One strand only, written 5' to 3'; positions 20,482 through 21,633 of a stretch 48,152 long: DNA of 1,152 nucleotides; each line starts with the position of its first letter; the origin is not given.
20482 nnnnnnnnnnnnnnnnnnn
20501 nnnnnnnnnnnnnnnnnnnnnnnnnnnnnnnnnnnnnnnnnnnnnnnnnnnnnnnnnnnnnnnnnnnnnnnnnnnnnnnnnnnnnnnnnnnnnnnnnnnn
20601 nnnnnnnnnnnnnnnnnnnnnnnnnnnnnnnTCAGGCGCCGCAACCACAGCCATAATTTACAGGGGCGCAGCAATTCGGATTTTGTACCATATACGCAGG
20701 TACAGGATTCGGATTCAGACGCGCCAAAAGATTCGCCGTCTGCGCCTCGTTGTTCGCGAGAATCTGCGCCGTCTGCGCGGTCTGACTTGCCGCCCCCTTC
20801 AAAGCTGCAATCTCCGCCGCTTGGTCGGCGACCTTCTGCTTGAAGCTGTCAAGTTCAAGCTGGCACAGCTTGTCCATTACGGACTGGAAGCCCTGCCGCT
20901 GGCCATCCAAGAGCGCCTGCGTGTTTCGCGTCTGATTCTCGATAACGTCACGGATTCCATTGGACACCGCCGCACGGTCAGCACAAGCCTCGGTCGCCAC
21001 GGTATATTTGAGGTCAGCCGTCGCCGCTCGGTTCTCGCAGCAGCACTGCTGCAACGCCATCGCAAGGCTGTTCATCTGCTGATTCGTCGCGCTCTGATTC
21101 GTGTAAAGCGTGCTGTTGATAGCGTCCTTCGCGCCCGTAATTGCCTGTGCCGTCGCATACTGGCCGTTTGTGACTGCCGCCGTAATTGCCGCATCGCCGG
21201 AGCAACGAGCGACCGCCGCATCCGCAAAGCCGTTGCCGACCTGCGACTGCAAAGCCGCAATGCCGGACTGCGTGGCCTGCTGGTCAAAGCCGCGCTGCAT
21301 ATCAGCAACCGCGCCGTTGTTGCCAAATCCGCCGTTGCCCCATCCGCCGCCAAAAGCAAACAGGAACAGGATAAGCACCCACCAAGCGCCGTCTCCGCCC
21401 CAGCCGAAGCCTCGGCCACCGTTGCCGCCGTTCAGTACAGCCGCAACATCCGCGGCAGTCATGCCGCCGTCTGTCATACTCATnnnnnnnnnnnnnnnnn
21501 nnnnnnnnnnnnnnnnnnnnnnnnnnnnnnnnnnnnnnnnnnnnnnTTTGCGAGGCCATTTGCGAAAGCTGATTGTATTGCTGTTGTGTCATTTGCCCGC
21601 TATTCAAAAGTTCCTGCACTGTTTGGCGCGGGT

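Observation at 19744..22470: Terminator-bounded accessory operon of six unusual proteins at the prophage end next to att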

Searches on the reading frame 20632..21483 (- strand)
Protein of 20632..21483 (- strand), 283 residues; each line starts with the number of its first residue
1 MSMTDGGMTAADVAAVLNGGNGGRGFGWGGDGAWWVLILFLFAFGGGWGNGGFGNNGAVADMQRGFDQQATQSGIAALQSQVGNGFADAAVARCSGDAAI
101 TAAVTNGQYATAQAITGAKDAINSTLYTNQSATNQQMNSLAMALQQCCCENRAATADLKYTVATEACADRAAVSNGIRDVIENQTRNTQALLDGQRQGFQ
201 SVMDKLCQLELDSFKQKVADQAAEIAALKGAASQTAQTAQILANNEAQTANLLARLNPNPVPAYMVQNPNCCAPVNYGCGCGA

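Call 4: search_protein_families(library=pfam, proteins=[window:20632-21483:-], max_evalue=0.1)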
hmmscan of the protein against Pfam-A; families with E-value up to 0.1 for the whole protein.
window:20632-21483:- (283 aa): 0 families

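Call 5: search_protein_families(library=phrogs, proteins=[window:20632-21483:-], max_evalue=0.1)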
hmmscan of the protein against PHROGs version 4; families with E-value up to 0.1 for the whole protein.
window:20632-21483:- (283 aa): 1 family
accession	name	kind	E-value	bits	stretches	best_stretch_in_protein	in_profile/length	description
phrog_16490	-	unknown function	3.5e-40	139.5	1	2-281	2-281/286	-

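Call 8: search_dna_similar(query=window:20632-21483:-, collection=phages, mode=protein, max_rows=30)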
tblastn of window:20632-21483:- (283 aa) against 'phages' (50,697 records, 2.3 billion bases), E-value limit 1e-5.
Records with a match: 29; places in all: 29; records where one place covers at least 80% of the query: 0.
Best place of each record, by identity: <60% 29.
By first word of the organism name: Bacteriophage 18; uncultured 5; Dulem 3; Butyrivibrio 1; bajarodcaudo 1; Bacteroides 1.
By host as written in the record: - 23; Butyrivibrio fibrisolvens DSM 3071 1; Varecia variegata 1; Propithecus coquereli 1; Peromyscus fraterculus 1; Eulemur fulvus collaris 1; Bacteroides uniformis MB20-41 1.
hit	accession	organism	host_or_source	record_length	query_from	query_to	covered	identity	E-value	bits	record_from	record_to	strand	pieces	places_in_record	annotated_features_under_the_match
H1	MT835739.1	Bacteriophage sp.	human fecal samples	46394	61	281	78%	35.1%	1e-22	102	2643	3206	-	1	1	record has no annotation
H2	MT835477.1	Bacteriophage sp.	human fecal samples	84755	61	281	78%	34.4%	5e-22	101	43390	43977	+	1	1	record has no annotation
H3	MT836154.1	Bacteriophage sp.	human fecal samples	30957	65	278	76%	34.4%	1e-22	103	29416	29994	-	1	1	record has no annotation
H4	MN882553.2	Butyrivibrio virus Ceridwen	Butyrivibrio fibrisolvens DSM 3071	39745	65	282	77%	33.6%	7e-16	83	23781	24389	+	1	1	hypothetical protein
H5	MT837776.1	Bacteriophage sp.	human fecal samples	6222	61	283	79%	31.8%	1e-17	88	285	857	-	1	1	record has no annotation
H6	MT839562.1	Bacteriophage sp.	human fecal samples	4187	70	269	71%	35.1%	7e-22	100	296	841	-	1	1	record has no annotation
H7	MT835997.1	Bacteriophage sp.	human fecal samples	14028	61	281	78%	31.7%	3e-20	96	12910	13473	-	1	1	record has no annotation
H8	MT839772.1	Bacteriophage sp.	human fecal samples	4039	61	281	78%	31.7%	3e-20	96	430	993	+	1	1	record has no annotation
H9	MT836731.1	Bacteriophage sp.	human fecal samples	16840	62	276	76%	32.4%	3e-19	93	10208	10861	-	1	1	record has no annotation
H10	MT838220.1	Bacteriophage sp.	human fecal samples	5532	74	282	74%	32.1%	1e-20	97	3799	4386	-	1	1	record has no annotation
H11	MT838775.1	Bacteriophage sp.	human fecal samples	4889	61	270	74%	30.5%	2e-17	87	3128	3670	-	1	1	record has no annotation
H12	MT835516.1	Bacteriophage sp.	human fecal samples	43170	76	274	70%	31.7%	2e-17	87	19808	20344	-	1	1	record has no annotation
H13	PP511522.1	Dulem virus 35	Varecia variegata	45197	95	281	66%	33.7%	6e-20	95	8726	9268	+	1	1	hypothetical protein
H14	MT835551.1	Bacteriophage sp.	human fecal samples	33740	94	280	66%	33.2%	3e-14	79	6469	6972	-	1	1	record has no annotation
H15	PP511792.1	Dulem virus 33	Propithecus coquereli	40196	61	281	78%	26.7%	2e-14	79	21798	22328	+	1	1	hypothetical protein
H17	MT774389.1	uncultured phage cr116_1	human feces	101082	112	281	60%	29.8%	3e-7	57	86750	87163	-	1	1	spike protein/glycoprotein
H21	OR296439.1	Bacteroides phage C3_41T2LP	Bacteroides uniformis MB20-41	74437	140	272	47%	36.3%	3e-10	66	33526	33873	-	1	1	outer capsid protein/viral fiber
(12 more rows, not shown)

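Call 10: get_annotated_region(hit=H4, flank=8000)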
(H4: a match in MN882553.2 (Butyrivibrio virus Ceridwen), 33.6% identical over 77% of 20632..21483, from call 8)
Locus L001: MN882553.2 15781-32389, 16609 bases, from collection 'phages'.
description: Butyrivibrio virus Ceridwen, complete genome.
organism: Butyrivibrio virus Ceridwen (NCBI taxid 2696359)
taxonomy: Viruses; Duplodnaviria; Heunggongvirae; Uroviricota; Caudoviricetes
host: Butyrivibrio fibrisolvens DSM 3071; source: -; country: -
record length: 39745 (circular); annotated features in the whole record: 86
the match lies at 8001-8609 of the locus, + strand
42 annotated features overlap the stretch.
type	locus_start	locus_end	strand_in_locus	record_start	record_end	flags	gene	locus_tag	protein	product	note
CDS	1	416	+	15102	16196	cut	-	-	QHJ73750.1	hypothetical protein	Hypothetical coding region with unknown function. ORF predicted by GeneMarkS-2, Glimmer3, Phanotate-v1.1.2, ...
CDS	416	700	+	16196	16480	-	-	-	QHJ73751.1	hypothetical protein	Hypothetical coding region with unknown function. ORF predicted by GeneMarkS-2, Glimmer3, Phanotate-v1.1.2, ...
regulatory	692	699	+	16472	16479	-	-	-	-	promoter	promoter predicted by PhagePromoter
CDS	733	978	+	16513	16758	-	-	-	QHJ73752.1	hypothetical protein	Hypothetical coding region with unknown function. ORF predicted by GeneMarkS-2, Glimmer3, Phanotate-v1.1.2, ...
repeat_region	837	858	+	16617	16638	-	-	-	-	-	Score 52: 20/22 (90%25) matches%2C 0 gaps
repeat_region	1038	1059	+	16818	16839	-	-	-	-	-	Score 52: 20/22 (90%25) matches%2C 0 gaps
CDS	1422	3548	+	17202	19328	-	-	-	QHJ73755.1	hypothetical protein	Hypothetical coding region with unknown function. ORF predicted by Phanotate-v1.1.2, Prodigal-v2.6.3.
CDS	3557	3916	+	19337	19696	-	-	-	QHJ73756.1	hypothetical protein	Hypothetical coding region with unknown function. ORF predicted by GeneMarkS-2, Glimmer3, Phanotate-v1.1.2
CDS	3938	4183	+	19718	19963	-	-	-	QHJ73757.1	hypothetical protein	Hypothetical coding region with unknown function. ORF predicted by GeneMarkS-2, Glimmer3, Phanotate-v1.1.2, ...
regulatory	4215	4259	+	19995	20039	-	-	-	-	terminator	Predicted by FindTerm v2.8.1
CDS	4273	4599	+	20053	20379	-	-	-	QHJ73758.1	hypothetical protein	Hypothetical coding region with unknown function. ORF predicted by Phanotate-v1.1.2, Prodigal-v2.6.3. Alternative ORF ...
CDS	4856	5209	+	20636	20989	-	-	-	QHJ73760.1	hypothetical protein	Hypothetical coding region with unknown function. ORF predicted by GeneMarkS-2, Glimmer3, Phanotate-v1.1.2, ...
CDS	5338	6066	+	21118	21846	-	-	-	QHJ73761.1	hypothetical protein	Pfam endo-beta-N-acetylglucosaminidase domain 17-157bp (PF01832.20), putative peptidoglycan binding domain 1 184-239bp ...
regulatory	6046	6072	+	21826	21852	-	-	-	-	promoter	promoter predicted by PhagePromoter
CDS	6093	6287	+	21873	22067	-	-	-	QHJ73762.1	hypothetical protein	Hypothetical coding region with unknown function. ORF predicted by GeneMarkS-2, Glimmer3, Phanotate-v1.1.2, ...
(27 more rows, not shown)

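Call 11: get_annotated_region(hit=H13, flank=6000)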
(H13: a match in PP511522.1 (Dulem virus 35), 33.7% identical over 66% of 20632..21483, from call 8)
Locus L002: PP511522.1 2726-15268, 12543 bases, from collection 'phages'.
description: Dulem virus 35 isolate Duke_24FS_4, complete genome.
organism: Dulem virus 35 (NCBI taxid 3145753)
taxonomy: Viruses; Duplodnaviria; Heunggongvirae; Uroviricota; Caudoviricetes
host: Varecia variegata; source: feces; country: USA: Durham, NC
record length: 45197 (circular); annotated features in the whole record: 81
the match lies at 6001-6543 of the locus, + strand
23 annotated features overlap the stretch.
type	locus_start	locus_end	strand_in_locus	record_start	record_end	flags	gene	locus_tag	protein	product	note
CDS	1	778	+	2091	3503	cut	-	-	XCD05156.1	portal protein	-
CDS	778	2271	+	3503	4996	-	-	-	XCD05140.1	hypothetical protein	-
CDS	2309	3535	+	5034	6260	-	-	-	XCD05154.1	minor capsid protein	-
CDS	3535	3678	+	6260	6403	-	-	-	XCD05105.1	hypothetical protein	-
CDS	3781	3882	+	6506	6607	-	-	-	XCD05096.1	hypothetical protein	-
CDS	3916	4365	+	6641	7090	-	-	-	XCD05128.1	hypothetical protein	-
CDS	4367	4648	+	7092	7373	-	-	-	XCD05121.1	hypothetical protein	-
CDS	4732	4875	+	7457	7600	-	-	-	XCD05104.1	hypothetical protein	-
CDS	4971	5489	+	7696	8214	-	-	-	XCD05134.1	hypothetical protein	-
CDS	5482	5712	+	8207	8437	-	-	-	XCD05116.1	hypothetical protein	-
CDS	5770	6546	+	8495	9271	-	-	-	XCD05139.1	hypothetical protein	-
CDS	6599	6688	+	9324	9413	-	-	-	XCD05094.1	hypothetical protein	-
CDS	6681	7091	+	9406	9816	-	-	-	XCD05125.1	hypothetical protein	-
CDS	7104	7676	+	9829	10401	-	-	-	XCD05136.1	hypothetical protein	-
CDS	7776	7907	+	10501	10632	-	-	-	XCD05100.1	hypothetical protein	-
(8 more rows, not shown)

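Call 12: search_protein_families(library=ncbifam, proteins=[window:20632-21483:-], max_evalue=1)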
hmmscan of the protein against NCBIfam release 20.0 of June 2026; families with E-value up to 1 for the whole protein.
window:20632-21483:- (283 aa): 0 families

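Call 13: search_protein_families(library=padloc, proteins=[window:20632-21483:-], max_evalue=1)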
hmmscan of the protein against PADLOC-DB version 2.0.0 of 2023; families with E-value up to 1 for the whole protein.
window:20632-21483:- (283 aa): 0 families

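Call 32: find_homologous_proteins(query=window:20632-21483:-)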
Query window:20632-21483:- (283 aa): 7977 proteins with E <= 0.001 among 8000 candidates; the best 120 are listed.
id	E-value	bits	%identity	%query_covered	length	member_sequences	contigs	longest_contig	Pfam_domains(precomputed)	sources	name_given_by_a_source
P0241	5.7e-180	615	100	100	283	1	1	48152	-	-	-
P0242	2.0e-139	482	80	100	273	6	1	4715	-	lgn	-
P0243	3.7e-134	464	79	100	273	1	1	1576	-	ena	-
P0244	7.9e-129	447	74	100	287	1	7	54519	-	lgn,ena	-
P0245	9.6e-129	447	79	100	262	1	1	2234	-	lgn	-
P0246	6.0e-126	438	78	100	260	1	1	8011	-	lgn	-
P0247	1.9e-124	433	73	100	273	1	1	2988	-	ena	-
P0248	5.9e-123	428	72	98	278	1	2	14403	-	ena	-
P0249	1.6e-122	426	73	100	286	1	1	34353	-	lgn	-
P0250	3.1e-120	419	76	100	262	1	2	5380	-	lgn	-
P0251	1.4e-119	417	68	99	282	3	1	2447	-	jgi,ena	-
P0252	1.7e-119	416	71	100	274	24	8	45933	-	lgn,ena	-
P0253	1.8e-119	416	70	99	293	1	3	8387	-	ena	-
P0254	2.2e-118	413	69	99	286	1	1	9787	-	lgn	-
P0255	4.4e-118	412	68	99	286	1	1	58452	-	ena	-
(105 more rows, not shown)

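Call 79: get_annotated_region(hit=H17, flank=5000)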
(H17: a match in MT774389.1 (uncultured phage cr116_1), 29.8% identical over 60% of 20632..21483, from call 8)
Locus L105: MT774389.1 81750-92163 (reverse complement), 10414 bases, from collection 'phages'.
description: Uncultured phage cr116_1, complete genome.
organism: uncultured phage cr116_1 (NCBI taxid 2772073)
taxonomy: Viruses; Duplodnaviria; Heunggongvirae; Uroviricota; Caudoviricetes; Crassvirales; Steigviridae; Asinivirinae; Pamirivirus; Pamirivirus faecium
host: -; source: human feces; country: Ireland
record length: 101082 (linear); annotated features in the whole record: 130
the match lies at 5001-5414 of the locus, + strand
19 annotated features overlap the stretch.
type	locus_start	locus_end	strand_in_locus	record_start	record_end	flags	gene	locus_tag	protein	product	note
CDS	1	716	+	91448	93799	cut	-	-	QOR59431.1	hypothetical protein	gp_24167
CDS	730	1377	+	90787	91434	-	-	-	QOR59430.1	hypothetical protein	gp_24166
CDS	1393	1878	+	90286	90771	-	-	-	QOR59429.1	hypothetical protein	gp_24165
CDS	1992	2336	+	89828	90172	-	-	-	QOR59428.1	hypothetical protein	gp_24164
CDS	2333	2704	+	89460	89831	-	-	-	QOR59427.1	lysis regulatory protein/holin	gp_24163; Phage lysis regulatory protein/holin [phiCrAss001]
CDS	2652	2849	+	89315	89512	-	-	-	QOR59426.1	hypothetical protein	gp_24162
CDS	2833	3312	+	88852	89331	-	-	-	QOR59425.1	L,D-carboxypeptidase/transpeptidase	gp_24161; L,D-carboxypeptidase/Transpeptidase [phiCrAss001]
CDS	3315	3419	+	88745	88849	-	-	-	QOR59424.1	hypothetical protein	gp_24160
CDS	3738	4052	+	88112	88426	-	-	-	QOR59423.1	terminase small subunit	gp_24159; Excisionase, terminase small subunit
CDS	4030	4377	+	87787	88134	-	-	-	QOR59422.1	hypothetical protein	gp_24158; VOG3488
CDS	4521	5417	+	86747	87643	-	-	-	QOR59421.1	spike protein/glycoprotein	gp_24157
CDS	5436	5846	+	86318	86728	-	-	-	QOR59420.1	hypothetical protein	gp_24156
CDS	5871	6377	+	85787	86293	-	-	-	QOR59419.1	hypothetical protein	gp_24155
CDS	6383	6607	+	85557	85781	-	-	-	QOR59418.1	hypothetical protein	gp_24154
CDS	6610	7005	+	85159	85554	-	-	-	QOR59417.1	hypothetical protein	gp_24153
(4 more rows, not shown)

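Call 80: get_annotated_region(hit=H21, flank=5000)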
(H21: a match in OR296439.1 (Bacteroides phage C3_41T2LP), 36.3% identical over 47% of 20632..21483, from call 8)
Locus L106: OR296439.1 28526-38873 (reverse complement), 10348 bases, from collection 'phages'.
description: Bacteroides phage C3_41T2LP, complete genome.
organism: Bacteroides phage C3_41T2LP (NCBI taxid 3070809)
taxonomy: Viruses; Duplodnaviria; Heunggongvirae; Uroviricota; Caudoviricetes
host: Bacteroides uniformis MB20-41; source: phage plaques of the host; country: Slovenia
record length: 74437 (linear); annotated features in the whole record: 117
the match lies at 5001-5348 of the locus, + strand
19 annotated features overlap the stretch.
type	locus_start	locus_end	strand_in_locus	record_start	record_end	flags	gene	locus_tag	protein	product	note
CDS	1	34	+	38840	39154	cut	-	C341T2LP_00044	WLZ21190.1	hypothetical protein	-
CDS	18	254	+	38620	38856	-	-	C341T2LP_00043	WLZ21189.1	hypothetical protein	-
CDS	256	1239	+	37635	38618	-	-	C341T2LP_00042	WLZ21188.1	viral recombinase family protein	YqaJ viral recombinase family protein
CDS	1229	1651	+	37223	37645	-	-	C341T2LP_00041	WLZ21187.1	hypothetical protein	-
CDS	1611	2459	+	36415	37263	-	-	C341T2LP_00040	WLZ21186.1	RecT protein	-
CDS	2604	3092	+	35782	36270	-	-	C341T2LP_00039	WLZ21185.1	holliday junction resolvase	-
CDS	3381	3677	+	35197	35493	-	-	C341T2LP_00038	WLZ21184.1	chromosomal replication initiator protein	-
CDS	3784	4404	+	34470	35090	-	-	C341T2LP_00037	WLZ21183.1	DNA endonuclease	DNA endonuclease I-HmuI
CDS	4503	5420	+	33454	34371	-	-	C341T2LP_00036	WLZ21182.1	outer capsid protein/viral fiber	-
CDS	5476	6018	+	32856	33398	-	-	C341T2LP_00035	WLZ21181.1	hypothetical protein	-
CDS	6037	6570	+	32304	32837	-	-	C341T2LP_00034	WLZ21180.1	hypothetical protein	-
CDS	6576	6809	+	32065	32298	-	-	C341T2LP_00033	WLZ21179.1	hypothetical protein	-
CDS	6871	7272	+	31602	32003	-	-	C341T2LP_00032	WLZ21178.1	hypothetical protein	-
CDS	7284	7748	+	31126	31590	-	-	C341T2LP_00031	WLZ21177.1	PolyVal metallopeptidase superfamily domain protein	-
CDS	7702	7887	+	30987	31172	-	-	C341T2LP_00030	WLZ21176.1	hypothetical protein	-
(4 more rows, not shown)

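Call 83: search_dna_similar(query=L105:4521-5417:+, collection=phages, mode=protein, max_rows=60, max_evalue=0.00001)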
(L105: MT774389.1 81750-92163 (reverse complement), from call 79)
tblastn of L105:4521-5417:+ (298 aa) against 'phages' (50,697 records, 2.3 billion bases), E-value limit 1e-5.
Records with a match: 33; places in all: 33; records where one place covers at least 80% of the query: 15.
Best place of each record, by identity: >=99% 2; <60% 31.
By first word of the organism name: uncultured 18; Bacteriophage 6; Caudoviricetes 4; Dulem 2; Bacteroides 1; phage 1; crAssphage 1.
By host as written in the record: - 26; Methanomassiliicoccales 4; Bacteroides uniformis MB20-41 1; Eulemur fulvus collaris 1; Propithecus coquereli 1.
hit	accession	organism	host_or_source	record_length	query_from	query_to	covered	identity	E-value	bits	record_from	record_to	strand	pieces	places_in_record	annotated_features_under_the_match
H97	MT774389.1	uncultured phage cr116_1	human feces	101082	1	285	96%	100.0%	2e-139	439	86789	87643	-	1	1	spike protein/glycoprotein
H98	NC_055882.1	uncultured phage cr116_1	human feces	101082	1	285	96%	100.0%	2e-139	439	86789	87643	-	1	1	spike protein/glycoprotein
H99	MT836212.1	Bacteriophage sp.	human fecal samples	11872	3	285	95%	49.1%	8e-39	150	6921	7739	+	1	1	record has no annotation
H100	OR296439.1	Bacteroides phage C3_41T2LP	Bacteroides uniformis MB20-41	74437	3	285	95%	46.1%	2e-40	155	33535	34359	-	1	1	outer capsid protein/viral fiber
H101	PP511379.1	Dulem virus 40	Eulemur fulvus collaris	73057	1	285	96%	43.5%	9e-40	153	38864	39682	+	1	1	hypothetical protein (x2)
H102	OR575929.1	phage csAssE-Sib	human gut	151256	19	285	90%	43.4%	4e-44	166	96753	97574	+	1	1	spike protein/glycoprotein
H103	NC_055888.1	uncultured phage cr52_1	human feces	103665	24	285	88%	42.3%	4e-36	142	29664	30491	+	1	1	spike protein/glycoprotein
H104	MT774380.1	uncultured phage cr1_1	human feces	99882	11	285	92%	39.5%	3e-29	122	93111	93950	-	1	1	spike protein/glycoprotein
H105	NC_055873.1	uncultured phage cr1_1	human feces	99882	11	285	92%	39.5%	3e-29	122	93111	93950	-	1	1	spike protein/glycoprotein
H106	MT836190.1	Bacteriophage sp.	human fecal samples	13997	3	251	84%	43.1%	2e-34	137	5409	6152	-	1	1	record has no annotation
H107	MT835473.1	Bacteriophage sp.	human fecal samples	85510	24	285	88%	40.8%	9e-30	124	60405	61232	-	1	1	record has no annotation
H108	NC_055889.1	uncultured phage cr53_1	human feces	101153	79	285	69%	51.2%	3e-38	149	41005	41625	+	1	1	spike protein/glycoprotein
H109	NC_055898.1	uncultured phage cr115_1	human feces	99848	79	285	69%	51.2%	4e-38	148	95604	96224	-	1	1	spike protein/glycoprotein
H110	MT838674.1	Bacteriophage sp.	human fecal samples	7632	79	285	69%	50.0%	6e-31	127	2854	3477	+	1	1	record has no annotation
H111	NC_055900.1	uncultured phage cr125_1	human feces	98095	79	285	69%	48.6%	9e-35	139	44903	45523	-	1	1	spike protein/glycoprotein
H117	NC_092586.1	Caudoviricetes sp. vir215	Methanomassiliicoccales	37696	15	251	80%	30.3%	4e-6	54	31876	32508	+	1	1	hypothetical protein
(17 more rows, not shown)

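Call 84: get_annotated_region(hit=H117, flank=6000)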
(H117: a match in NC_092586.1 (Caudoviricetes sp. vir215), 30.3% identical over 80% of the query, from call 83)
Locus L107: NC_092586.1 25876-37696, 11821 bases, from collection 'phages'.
description: Caudoviricetes sp. vir215 genomic sequence.
organism: Caudoviricetes sp. vir215 (NCBI taxid 3068354)
taxonomy: Viruses; Duplodnaviria; Heunggongvirae; Uroviricota; Caudoviricetes
host: Methanomassiliicoccales; source: gut metagenome; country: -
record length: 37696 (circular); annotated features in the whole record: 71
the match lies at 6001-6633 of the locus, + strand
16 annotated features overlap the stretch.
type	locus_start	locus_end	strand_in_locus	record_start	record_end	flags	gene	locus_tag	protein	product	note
CDS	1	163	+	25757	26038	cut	-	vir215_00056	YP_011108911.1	hypothetical protein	-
CDS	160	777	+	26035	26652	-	-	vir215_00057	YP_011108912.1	hypothetical protein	-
CDS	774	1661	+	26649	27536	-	-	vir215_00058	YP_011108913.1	hypothetical protein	-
CDS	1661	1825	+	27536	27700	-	-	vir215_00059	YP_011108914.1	hypothetical protein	-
CDS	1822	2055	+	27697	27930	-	-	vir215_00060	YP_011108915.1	hypothetical protein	phrog_1048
CDS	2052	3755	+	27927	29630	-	-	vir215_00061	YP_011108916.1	tail protein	phrog_5302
CDS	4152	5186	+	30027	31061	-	-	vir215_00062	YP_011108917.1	reverse transcriptase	phrog_1423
CDS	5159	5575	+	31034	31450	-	-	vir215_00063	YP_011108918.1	hypothetical protein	-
CDS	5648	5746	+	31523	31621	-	-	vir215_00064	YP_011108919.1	hypothetical protein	-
CDS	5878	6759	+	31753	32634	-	-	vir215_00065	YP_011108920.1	hypothetical protein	phrog_16490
CDS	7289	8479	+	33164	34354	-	-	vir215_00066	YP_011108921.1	hypothetical protein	-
CDS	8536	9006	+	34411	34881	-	-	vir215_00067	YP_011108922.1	hypothetical protein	-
CDS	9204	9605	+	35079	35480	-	-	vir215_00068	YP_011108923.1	hypothetical protein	-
CDS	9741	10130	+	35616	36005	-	-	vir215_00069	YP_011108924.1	hypothetical protein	-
CDS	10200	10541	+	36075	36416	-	-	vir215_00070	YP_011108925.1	hypothetical protein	-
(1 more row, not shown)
